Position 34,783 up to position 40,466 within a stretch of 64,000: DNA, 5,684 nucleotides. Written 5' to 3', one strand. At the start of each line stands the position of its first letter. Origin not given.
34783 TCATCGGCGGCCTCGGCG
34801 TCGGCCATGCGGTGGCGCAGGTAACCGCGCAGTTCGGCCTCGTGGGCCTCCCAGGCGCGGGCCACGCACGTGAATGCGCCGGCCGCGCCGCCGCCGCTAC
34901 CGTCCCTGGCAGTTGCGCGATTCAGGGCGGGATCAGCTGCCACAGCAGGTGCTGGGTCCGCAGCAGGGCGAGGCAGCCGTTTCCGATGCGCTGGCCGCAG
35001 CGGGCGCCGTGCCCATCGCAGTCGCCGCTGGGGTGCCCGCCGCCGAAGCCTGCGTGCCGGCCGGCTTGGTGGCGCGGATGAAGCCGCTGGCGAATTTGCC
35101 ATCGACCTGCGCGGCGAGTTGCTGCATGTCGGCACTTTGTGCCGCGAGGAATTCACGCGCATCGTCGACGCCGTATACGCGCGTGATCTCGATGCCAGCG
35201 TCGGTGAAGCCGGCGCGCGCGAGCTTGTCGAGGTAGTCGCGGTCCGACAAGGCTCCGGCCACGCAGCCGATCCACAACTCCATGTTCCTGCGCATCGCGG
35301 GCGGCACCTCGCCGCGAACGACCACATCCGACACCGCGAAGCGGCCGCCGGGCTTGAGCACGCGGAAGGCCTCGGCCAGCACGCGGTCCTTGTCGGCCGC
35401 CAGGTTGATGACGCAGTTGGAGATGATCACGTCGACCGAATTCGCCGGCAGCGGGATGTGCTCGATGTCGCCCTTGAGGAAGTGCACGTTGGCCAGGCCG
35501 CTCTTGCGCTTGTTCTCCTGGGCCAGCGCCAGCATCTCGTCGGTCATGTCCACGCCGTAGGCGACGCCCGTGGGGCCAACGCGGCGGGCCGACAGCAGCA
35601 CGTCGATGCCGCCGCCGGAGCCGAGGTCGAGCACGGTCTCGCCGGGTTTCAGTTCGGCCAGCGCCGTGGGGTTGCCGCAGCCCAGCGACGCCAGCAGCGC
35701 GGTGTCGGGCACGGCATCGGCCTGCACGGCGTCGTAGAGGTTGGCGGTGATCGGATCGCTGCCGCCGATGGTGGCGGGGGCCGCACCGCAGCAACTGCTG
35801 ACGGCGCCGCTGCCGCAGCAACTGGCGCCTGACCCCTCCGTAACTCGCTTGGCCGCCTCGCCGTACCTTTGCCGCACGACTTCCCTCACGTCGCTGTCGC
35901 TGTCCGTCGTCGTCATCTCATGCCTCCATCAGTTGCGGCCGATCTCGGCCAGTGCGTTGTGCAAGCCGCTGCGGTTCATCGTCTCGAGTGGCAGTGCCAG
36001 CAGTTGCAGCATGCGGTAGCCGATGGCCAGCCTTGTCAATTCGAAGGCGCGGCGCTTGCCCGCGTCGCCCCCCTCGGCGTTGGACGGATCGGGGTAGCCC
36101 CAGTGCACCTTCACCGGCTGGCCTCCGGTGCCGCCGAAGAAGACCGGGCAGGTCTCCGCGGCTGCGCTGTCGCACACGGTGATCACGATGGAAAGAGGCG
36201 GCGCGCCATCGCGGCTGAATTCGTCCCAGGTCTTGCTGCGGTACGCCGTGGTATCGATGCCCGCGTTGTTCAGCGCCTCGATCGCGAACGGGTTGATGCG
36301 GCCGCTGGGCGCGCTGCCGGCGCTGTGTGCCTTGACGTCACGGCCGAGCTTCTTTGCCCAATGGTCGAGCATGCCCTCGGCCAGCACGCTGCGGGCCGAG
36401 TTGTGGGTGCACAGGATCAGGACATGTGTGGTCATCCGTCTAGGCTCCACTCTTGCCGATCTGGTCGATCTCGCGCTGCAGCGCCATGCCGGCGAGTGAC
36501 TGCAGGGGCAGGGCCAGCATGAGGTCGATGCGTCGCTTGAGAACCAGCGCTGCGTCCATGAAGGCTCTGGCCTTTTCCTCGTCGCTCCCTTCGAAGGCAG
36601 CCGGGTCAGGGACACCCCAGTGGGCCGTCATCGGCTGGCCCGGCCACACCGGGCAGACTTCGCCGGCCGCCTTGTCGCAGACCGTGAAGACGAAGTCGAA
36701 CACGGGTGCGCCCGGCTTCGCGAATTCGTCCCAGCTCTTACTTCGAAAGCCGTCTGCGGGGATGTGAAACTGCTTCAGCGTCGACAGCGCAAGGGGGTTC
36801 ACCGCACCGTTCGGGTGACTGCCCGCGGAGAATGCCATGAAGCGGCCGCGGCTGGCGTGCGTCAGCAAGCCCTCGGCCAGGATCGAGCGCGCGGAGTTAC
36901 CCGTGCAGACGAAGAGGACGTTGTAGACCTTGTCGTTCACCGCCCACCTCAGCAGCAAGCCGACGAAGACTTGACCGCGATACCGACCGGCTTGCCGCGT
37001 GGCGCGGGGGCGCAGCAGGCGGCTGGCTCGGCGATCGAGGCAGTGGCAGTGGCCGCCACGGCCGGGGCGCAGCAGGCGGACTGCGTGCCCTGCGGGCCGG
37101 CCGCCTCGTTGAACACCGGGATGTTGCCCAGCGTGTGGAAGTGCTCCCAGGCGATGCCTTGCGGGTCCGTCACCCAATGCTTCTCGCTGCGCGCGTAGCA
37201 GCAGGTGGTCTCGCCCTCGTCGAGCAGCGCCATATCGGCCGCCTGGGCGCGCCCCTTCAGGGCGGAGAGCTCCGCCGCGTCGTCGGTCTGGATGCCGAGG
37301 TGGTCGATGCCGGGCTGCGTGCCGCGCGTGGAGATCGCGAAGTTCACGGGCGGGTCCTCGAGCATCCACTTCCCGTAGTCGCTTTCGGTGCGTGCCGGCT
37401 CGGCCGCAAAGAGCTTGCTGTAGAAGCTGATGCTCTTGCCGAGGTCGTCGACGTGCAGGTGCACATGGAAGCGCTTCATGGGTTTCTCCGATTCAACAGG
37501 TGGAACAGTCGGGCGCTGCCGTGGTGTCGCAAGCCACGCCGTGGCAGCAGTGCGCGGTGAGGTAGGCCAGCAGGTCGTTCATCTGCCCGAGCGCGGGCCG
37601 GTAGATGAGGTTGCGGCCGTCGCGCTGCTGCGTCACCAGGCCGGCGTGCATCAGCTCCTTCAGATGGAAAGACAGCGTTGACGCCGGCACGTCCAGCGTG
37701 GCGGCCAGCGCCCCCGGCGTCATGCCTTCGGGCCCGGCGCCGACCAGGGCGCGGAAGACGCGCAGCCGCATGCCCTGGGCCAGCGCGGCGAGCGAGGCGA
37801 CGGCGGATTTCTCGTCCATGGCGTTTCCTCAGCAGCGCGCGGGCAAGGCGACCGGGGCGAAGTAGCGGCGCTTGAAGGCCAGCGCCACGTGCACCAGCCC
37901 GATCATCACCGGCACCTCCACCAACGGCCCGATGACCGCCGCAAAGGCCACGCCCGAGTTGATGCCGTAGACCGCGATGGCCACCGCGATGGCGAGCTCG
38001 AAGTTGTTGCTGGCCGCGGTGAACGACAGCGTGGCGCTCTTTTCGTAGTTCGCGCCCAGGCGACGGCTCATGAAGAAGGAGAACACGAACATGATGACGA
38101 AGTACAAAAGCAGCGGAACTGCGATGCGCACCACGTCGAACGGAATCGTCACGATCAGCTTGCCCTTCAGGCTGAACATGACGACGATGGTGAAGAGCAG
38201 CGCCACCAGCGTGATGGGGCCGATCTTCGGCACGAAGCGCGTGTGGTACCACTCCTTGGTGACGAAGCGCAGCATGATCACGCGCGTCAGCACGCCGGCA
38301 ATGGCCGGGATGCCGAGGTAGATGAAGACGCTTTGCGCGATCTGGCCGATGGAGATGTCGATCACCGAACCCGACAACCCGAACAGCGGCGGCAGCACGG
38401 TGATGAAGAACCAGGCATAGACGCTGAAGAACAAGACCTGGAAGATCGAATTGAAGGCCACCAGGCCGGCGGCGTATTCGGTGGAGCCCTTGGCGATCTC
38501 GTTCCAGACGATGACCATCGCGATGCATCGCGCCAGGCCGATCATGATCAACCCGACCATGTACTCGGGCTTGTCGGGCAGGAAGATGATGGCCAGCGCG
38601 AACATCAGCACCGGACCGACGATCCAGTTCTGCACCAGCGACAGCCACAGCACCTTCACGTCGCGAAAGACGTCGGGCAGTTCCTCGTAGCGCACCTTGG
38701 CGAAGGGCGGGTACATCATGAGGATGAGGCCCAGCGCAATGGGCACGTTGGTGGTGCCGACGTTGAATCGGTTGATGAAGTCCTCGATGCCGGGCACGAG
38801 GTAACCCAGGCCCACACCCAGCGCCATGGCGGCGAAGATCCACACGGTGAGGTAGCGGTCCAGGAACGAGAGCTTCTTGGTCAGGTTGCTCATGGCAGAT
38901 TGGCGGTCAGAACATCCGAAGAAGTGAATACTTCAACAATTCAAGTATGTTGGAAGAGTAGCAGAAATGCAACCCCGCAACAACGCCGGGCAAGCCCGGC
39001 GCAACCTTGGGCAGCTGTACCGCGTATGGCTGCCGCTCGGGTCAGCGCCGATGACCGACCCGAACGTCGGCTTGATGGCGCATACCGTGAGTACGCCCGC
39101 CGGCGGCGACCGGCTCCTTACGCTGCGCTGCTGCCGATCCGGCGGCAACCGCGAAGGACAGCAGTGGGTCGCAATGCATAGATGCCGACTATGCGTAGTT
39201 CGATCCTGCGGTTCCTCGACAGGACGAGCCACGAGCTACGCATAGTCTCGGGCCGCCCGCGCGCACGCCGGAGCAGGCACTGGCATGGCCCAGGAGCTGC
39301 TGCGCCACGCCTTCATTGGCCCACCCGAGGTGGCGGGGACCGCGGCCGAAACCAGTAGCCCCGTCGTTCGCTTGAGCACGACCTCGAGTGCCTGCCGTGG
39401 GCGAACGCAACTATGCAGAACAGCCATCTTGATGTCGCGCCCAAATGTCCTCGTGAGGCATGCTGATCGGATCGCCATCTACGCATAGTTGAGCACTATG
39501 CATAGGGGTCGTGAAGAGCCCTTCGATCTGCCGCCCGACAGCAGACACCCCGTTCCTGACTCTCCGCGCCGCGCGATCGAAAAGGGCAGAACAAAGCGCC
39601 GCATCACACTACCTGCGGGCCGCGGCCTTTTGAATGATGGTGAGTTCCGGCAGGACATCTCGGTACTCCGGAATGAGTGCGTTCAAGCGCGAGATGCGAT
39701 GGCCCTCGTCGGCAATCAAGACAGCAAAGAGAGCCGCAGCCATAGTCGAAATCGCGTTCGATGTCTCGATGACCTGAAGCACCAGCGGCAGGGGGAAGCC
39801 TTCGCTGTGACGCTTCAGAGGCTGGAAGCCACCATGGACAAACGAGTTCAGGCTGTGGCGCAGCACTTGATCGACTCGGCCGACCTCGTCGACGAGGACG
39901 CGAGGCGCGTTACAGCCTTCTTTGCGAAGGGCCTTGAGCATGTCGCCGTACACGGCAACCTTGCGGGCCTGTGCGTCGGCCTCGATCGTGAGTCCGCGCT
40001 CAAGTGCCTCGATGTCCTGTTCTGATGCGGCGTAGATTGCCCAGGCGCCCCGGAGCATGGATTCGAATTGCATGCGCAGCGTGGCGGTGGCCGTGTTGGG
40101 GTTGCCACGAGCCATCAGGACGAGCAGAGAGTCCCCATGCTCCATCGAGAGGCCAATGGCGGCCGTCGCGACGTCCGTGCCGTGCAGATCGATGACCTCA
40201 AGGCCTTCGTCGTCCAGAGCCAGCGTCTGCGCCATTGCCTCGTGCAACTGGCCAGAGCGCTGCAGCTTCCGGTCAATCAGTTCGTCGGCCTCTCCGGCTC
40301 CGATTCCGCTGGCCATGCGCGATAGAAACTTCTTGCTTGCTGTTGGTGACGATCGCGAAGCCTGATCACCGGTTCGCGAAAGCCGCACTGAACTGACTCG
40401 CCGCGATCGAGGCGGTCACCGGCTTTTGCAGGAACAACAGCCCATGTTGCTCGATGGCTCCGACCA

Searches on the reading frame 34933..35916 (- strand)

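Call 8: search_protein_families(library=pfam, proteins=[window:34933-35916:-], max_evalue=0.01)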
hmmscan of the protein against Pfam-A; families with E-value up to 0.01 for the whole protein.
window:34933-35916:- (327 aa): 17 families
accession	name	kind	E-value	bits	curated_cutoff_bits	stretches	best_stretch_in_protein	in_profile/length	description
PF13847.12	Methyltransf_31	-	4.9e-37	127.3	27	1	90-228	2-136/145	Methyltransferase domain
PF08241.18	Methyltransf_11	-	2.1e-24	86.4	21.2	1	96-194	1-94/95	Methyltransferase domain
PF13649.12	Methyltransf_25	-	1.8e-22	80.3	27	1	95-191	1-97/97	Methyltransferase domain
PF01209.24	Ubie_methyltran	-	2e-17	63.8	20.1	1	89-198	45-154/233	ubiE/COQ5 methyltransferase family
PF08242.18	Methyltransf_12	-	1.8e-12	48.3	30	1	96-193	1-98/98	Methyltransferase domain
PF13489.12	Methyltransf_23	-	5.3e-11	43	27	1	85-207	16-124/164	Methyltransferase domain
PF01135.25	PCMT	-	7.3e-09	36.1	20.3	1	85-192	67-168/210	Protein-L-isoaspartate(D-aspartate) O-methyltransferase (PCMT)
PF06325.19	PrmA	-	1.9e-07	31.4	22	1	89-199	159-262/296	Ribosomal protein L11 methyltransferase (PrmA)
PF05175.20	MTS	-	2.2e-06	27.9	23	1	91-195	31-138/170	Methyltransferase small domain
PF05148.21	Methyltransf_8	-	8.4e-06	26.2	27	1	145-201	107-162/219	Hypothetical methyltransferase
PF20922.3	Anamorsin_N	-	1e-05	25.7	27.1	1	150-202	41-94/163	Anamorsin, N-terminal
PF01170.24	UPF0020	-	5.7e-05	23.3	22.3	1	118-167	78-128/197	RMKL-like, methyltransferase domain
PF24675.1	NpmA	-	0.002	17.9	60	1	93-162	25-98/214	16S rRNA (adenine(1408)-N(1))-methyltransferase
PF01728.25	FtsJ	-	0.0032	17.8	24.1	1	89-177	19-108/181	FtsJ-like methyltransferase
PF03141.22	Methyltransf_29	-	0.0036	16.4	23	1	152-200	173-222/506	Putative S-adenosyl-L-methionine-dependent methyltransferase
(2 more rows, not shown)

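Call 65: search_protein_families(library=ncbifam, proteins=[window:34933-35916:-], max_evalue=0.001)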
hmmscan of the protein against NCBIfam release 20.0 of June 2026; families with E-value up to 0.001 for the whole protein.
window:34933-35916:- (327 aa): 50 families (the best 25 are shown)
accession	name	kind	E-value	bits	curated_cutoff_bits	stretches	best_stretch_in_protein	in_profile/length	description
NF008823.0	PRK11873.1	subfamily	2.7e-108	361.6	263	1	6-286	3-269/272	arsenite methyltransferase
NF041537.1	ArsM_AhpD_UU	exception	5.1e-54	183.3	510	1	52-241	37-226/345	arsenite methyltransferase/AhpD domain selenoprotein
NF047649.1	MTase_UXPK_star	exception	4.7e-52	176.7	460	1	52-243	38-229/283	methyltransferase/UXPK-star double selenoprotein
NF041536.1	ArsM_DUF2284_UU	exception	8.8e-49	166.1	575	1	54-241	39-226/459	arsenite methyltransferase/DUF2284 domain selenoprotein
NF040538.1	methyl_ArsM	equivalog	5.9e-44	150.7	500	2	156-243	167-256/356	arsinothricin biosynthesis methyltransferase ArsM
NF038099.1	AsSugarArsM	exception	1.5e-30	106.5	400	1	69-261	36-237/321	arsenosugar biosynthesis arsenite methyltransferase ArsM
NF045667.1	MTase_DVU1556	equivalog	8.1e-28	97.3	155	1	85-238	16-161/213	DVU_1556 family methyltransferase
NF040539.1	AST_met_ArsM_2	exception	2.3e-23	83.4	240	1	41-242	2-210/262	putative arsinothricin biosynthesis methyltransferase ArsM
NF001240.0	PRK00216.1-1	equivalog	1e-18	67.4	378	1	86-196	58-169/251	bifunctional demethylmenaquinone methyltransferase/2-methoxy-6-polyprenyl-1,4-benzoquinol methylase UbiE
TIGR02072.1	BioC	equivalog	1.8e-18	67.2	184.95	1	93-199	36-136/244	malonyl-ACP O-methyltransferase BioC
NF001244.0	PRK00216.1-5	equivalog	2.1e-17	63.2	216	1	87-203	44-161/236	bifunctional demethylmenaquinone methyltransferase/2-methoxy-6-polyprenyl-1,4-benzoquinol methylase UbiE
TIGR01934.1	MenG_MenH_UbiE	subfamily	5.7e-16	58.5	158.35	1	88-201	36-147/223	ubiquinone/menaquinone biosynthesis methyltransferase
NF052510.1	methyltran_MpqE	exception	3.2e-15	56.1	335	1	86-195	41-151/234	methyl-plastoquinone biosynthesis methyltransferase MpqE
NF001243.0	PRK00216.1-4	equivalog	1.4e-13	50.8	235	1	88-194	44-150/237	demethylmenaquinone methyltransferase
TIGR02752.1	MenG_heptapren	equivalog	2.1e-13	50.4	419.85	1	88-195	42-149/231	demethylmenaquinone methyltransferase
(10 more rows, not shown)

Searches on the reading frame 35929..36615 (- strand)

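Call 8: search_protein_families(library=pfam, proteins=[window:35929-36615:-], max_evalue=0.01)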
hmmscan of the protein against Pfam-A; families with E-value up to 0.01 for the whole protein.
window:35929-36615:- (228 aa): 1 family
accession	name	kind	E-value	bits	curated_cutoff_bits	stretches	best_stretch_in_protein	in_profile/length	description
PF01451.26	LMWPc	-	5.3e-14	53.1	23.2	1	65-201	1-139/144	Low molecular weight phosphotyrosine protein phosphatase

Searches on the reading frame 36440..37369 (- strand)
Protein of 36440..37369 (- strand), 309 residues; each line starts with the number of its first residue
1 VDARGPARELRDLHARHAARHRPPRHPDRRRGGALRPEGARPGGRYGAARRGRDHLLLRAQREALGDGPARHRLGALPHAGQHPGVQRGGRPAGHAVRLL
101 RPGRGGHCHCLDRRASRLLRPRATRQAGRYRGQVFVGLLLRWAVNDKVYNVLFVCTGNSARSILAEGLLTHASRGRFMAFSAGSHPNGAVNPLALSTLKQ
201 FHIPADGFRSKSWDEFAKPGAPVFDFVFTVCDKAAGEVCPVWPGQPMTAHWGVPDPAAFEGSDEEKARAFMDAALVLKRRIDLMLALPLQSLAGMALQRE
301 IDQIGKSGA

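Call 8: search_protein_families(library=pfam, proteins=[window:36440-37369:-], max_evalue=0.01)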
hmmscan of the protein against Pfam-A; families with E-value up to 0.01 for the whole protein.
window:36440-37369:- (309 aa): 1 family
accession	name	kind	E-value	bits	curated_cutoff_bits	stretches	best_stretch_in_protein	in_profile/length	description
PF01451.26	LMWPc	-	1.1e-13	52.1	23.2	1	151-263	1-128/144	Low molecular weight phosphotyrosine protein phosphatase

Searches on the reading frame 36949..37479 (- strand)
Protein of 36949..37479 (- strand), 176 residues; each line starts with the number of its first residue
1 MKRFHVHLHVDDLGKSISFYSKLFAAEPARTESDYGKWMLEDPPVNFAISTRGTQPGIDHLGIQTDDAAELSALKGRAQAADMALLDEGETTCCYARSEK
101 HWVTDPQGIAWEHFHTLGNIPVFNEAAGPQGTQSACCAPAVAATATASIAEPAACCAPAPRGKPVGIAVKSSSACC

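Call 8: search_protein_families(library=pfam, proteins=[window:36949-37479:-], max_evalue=0.01)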
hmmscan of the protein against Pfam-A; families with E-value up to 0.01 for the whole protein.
window:36949-37479:- (176 aa): 2 families
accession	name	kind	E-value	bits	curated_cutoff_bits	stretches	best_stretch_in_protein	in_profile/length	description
PF00903.31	Glyoxalase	-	4.2e-06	27.6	20.6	1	5-112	4-120/121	Glyoxalase/Bleomycin resistance protein/Dioxygenase superfamily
PF22677.2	Ble-like_N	-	0.0093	16.1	24.5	0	5-21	4-20/41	Bleomycin resistance protein-like N-terminal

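Call 65: search_protein_families(library=ncbifam, proteins=[window:36949-37479:-], max_evalue=0.001)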
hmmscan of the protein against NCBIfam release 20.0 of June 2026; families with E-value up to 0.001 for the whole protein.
window:36949-37479:- (176 aa): 2 families
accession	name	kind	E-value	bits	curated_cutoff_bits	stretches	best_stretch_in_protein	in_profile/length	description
NF041414.1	ArsI_CadI_VOC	equivalog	6.8e-39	132.8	116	1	3-156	1-147/147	ArsI/CadI family heavy metal resistance metalloenzyme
TIGR02295.1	HpaD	equivalog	0.00077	18.7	321.4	1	5-121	7-123/298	3,4-dihydroxyphenylacetate 2,3-dioxygenase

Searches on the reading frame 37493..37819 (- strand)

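Call 8: search_protein_families(library=pfam, proteins=[window:37493-37819:-], max_evalue=0.01)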
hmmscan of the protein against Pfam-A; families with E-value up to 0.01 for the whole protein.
window:37493-37819:- (108 aa): 9 families
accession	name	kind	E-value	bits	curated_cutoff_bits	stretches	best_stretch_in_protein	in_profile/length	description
PF12840.13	HTH_20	-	8e-16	58.2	27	1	13-64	1-50/51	Helix-turn-helix domain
PF12802.13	MarR_2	-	1.8e-07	31.6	27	1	17-68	6-56/61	MarR family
PF09339.16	HTH_IclR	-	5.3e-06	26.6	22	1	25-65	11-51/52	IclR helix-turn-helix domain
PF01022.26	HTH_5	-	6e-06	26.5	22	1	19-63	5-46/47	Bacterial regulatory protein, arsR family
PF01978.25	TrmB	-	0.00019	21.7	25.6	1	20-75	12-64/68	Sugar-specific transcriptional regulator TrmB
PF03965.22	Penicillinase_R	-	0.0028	18.4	22.6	1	38-79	27-68/115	Penicillinase repressor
PF25212.1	HVO_A0114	-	0.0048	17.1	27.6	1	8-70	14-74/84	HVO_A0114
PF01047.28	MarR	-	0.0068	16.7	24.6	0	31-67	16-52/59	MarR family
PF13412.12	HTH_24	-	0.0089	16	21.9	0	32-63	17-48/48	Winged helix-turn-helix DNA-binding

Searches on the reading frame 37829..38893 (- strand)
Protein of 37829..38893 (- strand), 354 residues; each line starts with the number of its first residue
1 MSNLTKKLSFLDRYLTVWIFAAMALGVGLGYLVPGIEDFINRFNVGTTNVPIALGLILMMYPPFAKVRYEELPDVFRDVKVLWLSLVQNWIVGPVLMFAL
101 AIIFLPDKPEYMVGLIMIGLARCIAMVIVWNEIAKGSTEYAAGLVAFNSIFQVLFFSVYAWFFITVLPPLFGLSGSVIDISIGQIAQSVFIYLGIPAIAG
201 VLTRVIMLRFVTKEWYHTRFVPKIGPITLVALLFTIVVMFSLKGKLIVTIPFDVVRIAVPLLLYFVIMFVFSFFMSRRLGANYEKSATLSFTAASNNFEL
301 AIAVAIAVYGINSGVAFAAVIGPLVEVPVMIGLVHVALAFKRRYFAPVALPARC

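Call 8: search_protein_families(library=pfam, proteins=[window:37829-38893:-], max_evalue=0.01)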
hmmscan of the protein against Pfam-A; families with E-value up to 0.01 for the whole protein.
window:37829-38893:- (354 aa): 1 family
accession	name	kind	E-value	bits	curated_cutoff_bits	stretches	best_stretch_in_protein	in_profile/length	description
PF01758.21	SBF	-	8.4e-58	195.6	24.3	1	53-249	1-190/191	Sodium Bile acid symporter family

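Call 65: search_protein_families(library=ncbifam, proteins=[window:37829-38893:-], max_evalue=0.001)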
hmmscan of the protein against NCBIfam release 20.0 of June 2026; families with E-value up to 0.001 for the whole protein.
window:37829-38893:- (354 aa): 1 family
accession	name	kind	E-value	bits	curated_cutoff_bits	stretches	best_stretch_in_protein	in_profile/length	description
TIGR00832.1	acr3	equivalog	5.6e-134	446.6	282.8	1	8-337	1-327/327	ACR3 family arsenite efflux transporter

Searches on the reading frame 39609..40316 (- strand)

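Call 8: search_protein_families(library=pfam, proteins=[window:39609-40316:-], max_evalue=0.01)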
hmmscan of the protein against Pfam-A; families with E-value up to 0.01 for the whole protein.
window:39609-40316:- (235 aa): 1 family
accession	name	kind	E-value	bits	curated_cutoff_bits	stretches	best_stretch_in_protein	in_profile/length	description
PF22491.1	DUF6988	-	1.8e-45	155.2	27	1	56-223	3-166/167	Family of unknown function (DUF6988)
